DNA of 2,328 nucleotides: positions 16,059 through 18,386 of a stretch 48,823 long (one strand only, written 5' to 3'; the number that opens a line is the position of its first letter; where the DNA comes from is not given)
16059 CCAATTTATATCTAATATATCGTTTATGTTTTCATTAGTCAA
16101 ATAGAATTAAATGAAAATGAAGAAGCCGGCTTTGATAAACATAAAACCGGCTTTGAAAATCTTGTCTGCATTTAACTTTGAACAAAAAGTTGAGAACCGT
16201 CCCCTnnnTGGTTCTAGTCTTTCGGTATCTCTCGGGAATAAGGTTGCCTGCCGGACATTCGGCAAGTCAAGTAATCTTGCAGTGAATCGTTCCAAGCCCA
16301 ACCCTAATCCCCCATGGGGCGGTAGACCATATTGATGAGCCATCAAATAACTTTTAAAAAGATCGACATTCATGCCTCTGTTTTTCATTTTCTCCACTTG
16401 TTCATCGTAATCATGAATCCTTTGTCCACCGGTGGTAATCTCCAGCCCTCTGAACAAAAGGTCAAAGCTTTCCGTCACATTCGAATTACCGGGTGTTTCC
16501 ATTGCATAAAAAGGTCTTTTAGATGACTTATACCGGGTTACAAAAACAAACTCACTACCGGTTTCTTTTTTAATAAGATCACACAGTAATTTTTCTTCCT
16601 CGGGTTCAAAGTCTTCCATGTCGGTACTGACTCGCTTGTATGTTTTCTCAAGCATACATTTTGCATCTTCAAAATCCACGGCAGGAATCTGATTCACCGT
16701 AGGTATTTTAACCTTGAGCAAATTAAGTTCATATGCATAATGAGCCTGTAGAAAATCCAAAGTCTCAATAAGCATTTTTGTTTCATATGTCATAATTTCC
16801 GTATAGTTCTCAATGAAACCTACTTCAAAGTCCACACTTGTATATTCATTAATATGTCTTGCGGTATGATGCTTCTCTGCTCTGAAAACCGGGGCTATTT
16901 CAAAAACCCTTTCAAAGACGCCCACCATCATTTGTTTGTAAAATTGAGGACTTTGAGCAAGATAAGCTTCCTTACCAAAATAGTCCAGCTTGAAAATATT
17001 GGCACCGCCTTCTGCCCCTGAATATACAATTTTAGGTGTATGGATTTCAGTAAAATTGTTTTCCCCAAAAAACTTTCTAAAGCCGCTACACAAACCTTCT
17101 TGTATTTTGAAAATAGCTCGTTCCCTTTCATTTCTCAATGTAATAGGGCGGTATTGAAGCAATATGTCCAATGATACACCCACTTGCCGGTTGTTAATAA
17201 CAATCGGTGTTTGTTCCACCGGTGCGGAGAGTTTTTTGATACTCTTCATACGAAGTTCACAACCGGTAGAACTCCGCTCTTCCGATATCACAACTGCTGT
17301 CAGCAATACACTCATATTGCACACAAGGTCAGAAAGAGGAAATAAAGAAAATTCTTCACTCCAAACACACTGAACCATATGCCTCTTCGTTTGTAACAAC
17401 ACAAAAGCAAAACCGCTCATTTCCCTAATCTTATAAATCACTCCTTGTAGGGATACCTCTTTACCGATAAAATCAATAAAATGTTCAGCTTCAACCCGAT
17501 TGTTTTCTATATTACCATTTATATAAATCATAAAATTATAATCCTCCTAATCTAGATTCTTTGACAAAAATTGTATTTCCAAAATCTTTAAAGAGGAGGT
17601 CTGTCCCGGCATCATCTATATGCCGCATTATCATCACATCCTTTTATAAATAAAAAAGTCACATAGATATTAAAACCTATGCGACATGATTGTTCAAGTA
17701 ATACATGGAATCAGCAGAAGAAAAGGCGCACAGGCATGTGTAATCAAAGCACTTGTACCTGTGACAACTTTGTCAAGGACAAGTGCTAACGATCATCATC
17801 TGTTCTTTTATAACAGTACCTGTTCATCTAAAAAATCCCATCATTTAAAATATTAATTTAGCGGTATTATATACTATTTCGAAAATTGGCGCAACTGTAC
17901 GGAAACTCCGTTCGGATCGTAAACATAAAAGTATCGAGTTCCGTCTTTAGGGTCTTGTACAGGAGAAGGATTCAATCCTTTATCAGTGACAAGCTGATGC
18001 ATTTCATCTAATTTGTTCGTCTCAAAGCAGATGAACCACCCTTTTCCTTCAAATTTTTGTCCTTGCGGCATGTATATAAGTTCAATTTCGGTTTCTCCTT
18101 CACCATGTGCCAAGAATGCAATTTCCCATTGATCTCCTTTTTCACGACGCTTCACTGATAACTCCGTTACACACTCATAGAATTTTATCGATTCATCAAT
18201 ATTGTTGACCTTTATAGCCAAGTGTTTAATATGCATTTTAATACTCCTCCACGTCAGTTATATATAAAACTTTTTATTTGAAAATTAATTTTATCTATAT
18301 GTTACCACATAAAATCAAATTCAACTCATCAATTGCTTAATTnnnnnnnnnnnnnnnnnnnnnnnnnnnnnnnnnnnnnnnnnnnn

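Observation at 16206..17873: Archaeal-type AspRS/AsnRS gene with a 342-nt leader, internal terminator and coupled 32-codon uORF, but no T-box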

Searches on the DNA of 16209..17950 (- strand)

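Call 4: search_rna_families(source=window, start=17450, end=17950, threshold=evalue, max_evalue=10, show_alignments=3)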
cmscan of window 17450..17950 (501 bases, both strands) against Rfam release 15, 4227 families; matches with E-value up to 10: 7.
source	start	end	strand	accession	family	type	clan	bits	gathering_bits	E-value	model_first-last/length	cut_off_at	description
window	17647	17765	-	RF04312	trpB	Cis-reg;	-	29.8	59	0.033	1-107/107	no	trpB ncRNA motif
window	17608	17696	+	RF04312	trpB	Cis-reg;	-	17.7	59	7.6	1-107/107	no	trpB ncRNA motif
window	17627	17712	-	RF00885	MIR821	Gene; miRNA;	-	17.1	249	0.75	1-275/275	no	MIR821 microRNA precursor family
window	17627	17712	+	RF00885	MIR821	Gene; miRNA;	-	14.9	249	2.3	1-275/275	no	MIR821 microRNA precursor family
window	17718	17858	-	RF01500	Afu_198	Gene; snRNA; snoRNA; CD-box;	-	11.8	40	8.3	1-149/149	no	A. fumigatus snoRNA Afu_198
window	17710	17801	-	RF01498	Afu_190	Gene; snRNA; snoRNA; CD-box;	-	11.4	35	9.5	1-100/100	no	A. fumigatus snoRNA Afu_190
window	17718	17816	-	RF00619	U6atac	Gene; snRNA; splicing;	CL00009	10.2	33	4.7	1-126/126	no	U6atac minor spliceosomal RNA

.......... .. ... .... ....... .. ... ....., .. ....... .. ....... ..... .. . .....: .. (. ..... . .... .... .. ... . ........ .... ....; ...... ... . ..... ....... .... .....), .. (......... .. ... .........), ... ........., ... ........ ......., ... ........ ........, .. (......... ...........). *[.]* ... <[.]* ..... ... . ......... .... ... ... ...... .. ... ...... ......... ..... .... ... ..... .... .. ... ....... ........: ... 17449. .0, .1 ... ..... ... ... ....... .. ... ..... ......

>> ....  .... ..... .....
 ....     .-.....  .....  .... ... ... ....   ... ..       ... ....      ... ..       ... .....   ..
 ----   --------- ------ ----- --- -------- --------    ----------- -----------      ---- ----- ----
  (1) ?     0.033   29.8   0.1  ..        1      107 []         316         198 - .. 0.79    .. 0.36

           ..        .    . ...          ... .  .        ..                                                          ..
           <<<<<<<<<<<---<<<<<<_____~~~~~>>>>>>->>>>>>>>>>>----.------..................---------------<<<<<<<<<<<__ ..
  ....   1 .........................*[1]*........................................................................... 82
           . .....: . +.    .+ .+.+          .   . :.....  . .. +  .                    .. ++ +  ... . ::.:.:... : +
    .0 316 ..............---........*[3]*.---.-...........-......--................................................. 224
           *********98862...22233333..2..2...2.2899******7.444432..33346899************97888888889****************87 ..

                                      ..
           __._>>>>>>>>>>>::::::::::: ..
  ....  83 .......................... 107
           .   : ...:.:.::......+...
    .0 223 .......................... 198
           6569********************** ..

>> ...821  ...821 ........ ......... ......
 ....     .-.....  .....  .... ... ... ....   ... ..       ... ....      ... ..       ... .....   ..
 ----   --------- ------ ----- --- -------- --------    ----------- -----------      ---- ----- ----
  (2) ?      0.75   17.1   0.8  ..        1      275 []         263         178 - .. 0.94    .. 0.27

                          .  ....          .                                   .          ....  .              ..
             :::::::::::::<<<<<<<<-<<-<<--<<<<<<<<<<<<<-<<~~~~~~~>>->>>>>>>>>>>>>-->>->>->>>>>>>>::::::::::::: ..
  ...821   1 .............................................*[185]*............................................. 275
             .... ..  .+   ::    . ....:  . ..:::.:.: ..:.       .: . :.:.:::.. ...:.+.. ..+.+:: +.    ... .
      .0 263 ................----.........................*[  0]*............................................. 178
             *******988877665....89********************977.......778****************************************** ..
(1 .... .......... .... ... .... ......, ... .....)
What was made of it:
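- On trpB motif (RF04312): The window scores 29.8 bits (call 4).
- Checked: No T-box appears even at E<=10 in 17450-17950 (call 4).
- The window gives a weak trpB-motif match of 29.8 bits (call 4). No T-box match appears even at E<=10 (call 4).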

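Call 12: search_rna_families(sources=[L001, L002, L003, L004, L005, L006, L007, L008, L009, L010, L011, L012, L013, L014, L015, L016, L017, L018, L019, L020], threshold=gathering)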
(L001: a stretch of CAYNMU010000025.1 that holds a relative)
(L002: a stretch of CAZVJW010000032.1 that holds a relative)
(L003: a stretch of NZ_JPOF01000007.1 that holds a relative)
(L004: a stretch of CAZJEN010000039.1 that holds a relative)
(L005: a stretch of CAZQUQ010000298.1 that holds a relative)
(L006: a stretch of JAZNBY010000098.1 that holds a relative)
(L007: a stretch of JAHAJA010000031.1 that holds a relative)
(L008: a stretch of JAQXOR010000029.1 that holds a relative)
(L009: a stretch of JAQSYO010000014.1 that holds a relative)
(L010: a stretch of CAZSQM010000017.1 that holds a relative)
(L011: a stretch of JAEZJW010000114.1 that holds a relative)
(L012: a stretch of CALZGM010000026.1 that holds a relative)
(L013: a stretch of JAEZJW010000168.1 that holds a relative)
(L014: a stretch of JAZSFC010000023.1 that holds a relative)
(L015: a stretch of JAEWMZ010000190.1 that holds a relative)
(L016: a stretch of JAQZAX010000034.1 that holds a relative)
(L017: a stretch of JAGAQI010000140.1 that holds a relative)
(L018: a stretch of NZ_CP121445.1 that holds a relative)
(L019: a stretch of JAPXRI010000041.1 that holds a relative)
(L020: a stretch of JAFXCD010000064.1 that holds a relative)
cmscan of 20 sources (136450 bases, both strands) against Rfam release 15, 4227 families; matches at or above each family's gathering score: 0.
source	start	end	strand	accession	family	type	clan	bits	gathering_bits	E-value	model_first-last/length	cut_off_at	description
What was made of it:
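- On T-box leader (RF00230): There is none in 20 orthologous loci (call 12).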

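Call 49: search_rna_families(sources=[L023, L029, L045, L008, L025, L015, L027, L051, L068], threshold=evalue, max_evalue=1, show_alignments=2)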
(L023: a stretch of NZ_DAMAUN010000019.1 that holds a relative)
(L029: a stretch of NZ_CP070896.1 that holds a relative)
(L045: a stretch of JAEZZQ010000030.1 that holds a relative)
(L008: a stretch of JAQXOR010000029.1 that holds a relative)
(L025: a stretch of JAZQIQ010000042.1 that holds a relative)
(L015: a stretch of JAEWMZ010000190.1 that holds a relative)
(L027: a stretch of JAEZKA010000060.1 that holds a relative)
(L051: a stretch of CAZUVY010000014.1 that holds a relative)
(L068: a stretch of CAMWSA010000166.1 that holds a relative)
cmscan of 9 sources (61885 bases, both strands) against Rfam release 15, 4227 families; matches with E-value up to 1: 3.
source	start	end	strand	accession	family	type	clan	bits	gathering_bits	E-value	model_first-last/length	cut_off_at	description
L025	246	349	+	RF00162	SAM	Cis-reg; riboswitch;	CL00012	72.1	44.4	6.2e-15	1-108/108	no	SAM riboswitch aptamer (S box leader)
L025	1643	1777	+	RF01699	Clostridiales-1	Gene; sRNA;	-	28.2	48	0.039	1-166/166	no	Clostridiales-1 RNA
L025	1937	2001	-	RF00066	U7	Gene; snRNA;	-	23.9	34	0.63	1-62/62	no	U7 small nuclear RNA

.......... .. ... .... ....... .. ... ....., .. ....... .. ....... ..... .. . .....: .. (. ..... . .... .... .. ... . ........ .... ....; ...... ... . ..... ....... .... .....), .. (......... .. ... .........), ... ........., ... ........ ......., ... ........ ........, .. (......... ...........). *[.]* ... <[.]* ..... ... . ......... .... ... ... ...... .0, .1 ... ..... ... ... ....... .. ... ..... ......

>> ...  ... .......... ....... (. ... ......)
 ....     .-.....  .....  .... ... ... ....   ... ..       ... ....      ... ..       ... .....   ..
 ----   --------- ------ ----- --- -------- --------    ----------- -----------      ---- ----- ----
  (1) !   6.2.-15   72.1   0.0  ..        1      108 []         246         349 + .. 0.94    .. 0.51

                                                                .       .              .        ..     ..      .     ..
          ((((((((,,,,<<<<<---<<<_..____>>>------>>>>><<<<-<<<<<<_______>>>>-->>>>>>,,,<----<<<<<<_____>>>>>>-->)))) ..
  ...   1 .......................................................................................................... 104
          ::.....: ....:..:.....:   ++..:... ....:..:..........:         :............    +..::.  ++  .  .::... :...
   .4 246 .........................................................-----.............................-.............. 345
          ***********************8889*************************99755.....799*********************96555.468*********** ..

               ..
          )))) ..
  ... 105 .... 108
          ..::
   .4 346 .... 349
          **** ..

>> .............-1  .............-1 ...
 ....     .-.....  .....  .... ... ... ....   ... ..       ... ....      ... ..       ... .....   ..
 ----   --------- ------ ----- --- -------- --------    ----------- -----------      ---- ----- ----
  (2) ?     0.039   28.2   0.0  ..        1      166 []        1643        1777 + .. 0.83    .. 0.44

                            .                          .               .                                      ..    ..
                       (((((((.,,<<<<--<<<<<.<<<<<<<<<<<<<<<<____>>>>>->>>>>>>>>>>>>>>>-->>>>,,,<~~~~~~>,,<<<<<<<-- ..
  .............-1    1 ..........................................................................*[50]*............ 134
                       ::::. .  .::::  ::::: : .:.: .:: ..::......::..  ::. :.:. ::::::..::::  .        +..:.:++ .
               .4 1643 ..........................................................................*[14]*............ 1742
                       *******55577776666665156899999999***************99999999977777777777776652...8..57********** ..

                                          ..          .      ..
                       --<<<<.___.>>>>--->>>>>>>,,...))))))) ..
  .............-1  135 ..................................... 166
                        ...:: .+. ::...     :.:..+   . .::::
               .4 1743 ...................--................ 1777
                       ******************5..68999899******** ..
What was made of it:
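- On trpB motif (RF04312): Nine related leaders give no hit at E<=1 (call 49).
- Closest known: trpB motif. Different: The window scores 29.8 bits against a gathering score of 59, and relatives do not match at all (calls 4, 49).
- Nine consensus-type leaders give no trpB hit at E<=1 (call 49).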

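Call 58: search_rna_families(sources=[L057, L059, L064, L065, L071, L072, L074, L077, L078, L079, L080, L028, L032, L018, L005], threshold=gathering)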
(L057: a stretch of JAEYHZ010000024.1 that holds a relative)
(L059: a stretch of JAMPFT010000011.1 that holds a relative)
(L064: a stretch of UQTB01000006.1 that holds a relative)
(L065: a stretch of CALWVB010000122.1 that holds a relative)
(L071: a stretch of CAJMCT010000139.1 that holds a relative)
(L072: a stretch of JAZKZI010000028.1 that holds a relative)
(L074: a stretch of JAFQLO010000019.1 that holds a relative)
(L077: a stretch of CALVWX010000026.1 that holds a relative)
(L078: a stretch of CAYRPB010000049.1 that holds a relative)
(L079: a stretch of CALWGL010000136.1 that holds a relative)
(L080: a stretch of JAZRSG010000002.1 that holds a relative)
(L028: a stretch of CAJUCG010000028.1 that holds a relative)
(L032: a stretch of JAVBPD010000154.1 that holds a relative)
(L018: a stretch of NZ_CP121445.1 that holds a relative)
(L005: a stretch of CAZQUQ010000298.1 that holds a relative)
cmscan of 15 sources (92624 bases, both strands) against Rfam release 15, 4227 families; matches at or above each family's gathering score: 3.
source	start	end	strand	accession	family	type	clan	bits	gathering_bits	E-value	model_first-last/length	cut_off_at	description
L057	2091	2354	+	RF00230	T-box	Cis-reg; leader;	-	122.5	93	1.7e-26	1-219/219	no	T-box leader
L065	313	558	+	RF00230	T-box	Cis-reg; leader;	-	108.9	93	5.6e-23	1-219/219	no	T-box leader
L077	2571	2756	+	RF00013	6S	Gene;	-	56.4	46.4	2.2e-08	1-187/187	no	6S / SsrS RNA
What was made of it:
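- Checked: As a positive control, the same tool finds T-boxes upstream of two distant orthologues (call 58).
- Distant orthologues do carry T-boxes (call 58).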

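Call 64: search_rna_families(source=L065, start=250, end=660, threshold=gathering, show_alignments=1)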
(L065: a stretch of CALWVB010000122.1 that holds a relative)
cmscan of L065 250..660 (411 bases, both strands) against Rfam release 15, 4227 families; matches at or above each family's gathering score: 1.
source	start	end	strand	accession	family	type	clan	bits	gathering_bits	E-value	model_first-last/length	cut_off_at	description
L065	313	558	+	RF00230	T-box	Cis-reg; leader;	-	108.9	93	2.5e-25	1-219/219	no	T-box leader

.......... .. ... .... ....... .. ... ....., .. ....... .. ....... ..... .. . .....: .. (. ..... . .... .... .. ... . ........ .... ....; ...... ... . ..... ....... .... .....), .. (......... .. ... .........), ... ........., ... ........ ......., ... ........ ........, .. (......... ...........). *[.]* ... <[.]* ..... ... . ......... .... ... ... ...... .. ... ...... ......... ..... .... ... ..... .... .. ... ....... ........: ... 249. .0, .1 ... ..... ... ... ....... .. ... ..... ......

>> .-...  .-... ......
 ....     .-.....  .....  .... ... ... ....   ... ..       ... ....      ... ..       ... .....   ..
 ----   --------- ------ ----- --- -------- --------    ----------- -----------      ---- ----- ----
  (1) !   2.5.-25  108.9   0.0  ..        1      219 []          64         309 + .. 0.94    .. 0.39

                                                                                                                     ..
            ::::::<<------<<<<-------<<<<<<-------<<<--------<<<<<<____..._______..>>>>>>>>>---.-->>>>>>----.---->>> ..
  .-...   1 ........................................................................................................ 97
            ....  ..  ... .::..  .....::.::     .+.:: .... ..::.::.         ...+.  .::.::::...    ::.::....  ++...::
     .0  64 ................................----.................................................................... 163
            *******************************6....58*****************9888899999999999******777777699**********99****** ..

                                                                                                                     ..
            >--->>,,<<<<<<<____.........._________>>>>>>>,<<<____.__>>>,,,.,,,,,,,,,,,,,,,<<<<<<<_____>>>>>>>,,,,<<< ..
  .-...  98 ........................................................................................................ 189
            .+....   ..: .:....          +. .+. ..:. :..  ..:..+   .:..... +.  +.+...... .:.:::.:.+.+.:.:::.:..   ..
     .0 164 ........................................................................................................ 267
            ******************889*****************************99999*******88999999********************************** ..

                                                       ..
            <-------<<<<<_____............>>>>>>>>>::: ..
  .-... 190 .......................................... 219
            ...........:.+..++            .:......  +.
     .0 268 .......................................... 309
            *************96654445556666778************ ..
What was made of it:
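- On T-box leader (RF00230): The same tool finds T-boxes of 109 and 122 bits in L065 and L057 (calls 58, 64).
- Tried and rejected: The positive control worked (calls 58, 64).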

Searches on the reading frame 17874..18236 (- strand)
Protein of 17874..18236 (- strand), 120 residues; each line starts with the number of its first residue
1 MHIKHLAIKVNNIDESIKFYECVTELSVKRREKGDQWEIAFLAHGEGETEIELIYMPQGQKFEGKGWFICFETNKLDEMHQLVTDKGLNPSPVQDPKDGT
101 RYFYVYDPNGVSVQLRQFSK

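Call 6: search_protein_families(library=pfam, proteins=[window:17874-18236:-])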
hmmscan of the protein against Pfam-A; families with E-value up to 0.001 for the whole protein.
window:17874-18236:- (120 aa): 3 families
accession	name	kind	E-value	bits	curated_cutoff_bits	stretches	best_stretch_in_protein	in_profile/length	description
PF00903.31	Glyoxalase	-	2.6e-12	47.7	20.6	1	3-115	2-121/121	Glyoxalase/Bleomycin resistance protein/Dioxygenase superfamily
PF13669.12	Glyoxalase_4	-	1.5e-07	32.1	27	1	5-104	2-109/109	Glyoxalase/Bleomycin resistance protein/Dioxygenase superfamily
PF12681.13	Glyoxalase_2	-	0.00071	19.9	30.1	1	7-113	5-111/118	Glyoxalase-like domain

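Call 7: search_protein_families(library=ncbifam, proteins=[window:17874-18236:-])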
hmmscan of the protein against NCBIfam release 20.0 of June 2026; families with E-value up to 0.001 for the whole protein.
window:17874-18236:- (120 aa): 4 families
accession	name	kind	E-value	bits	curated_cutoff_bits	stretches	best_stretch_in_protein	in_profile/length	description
NF050074.1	glyox_I_GloA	exception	3.3e-13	49.9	165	1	3-115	2-119/121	lactoylglutathione lyase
NF050075.1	SMU1112c_YaeR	equivalog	1.4e-06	28.6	140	1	2-115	3-123/125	SMU1112c/YaeR family gloxylase I-like metalloprotein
TIGR00068.2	glyox_I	equivalog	0.00079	19.3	120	0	3-49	2-50/143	lactoylglutathione lyase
TIGR03081.1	metmalonyl_epim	equivalog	0.00088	19.8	114.95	0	2-89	1-97/129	methylmalonyl-CoA epimerase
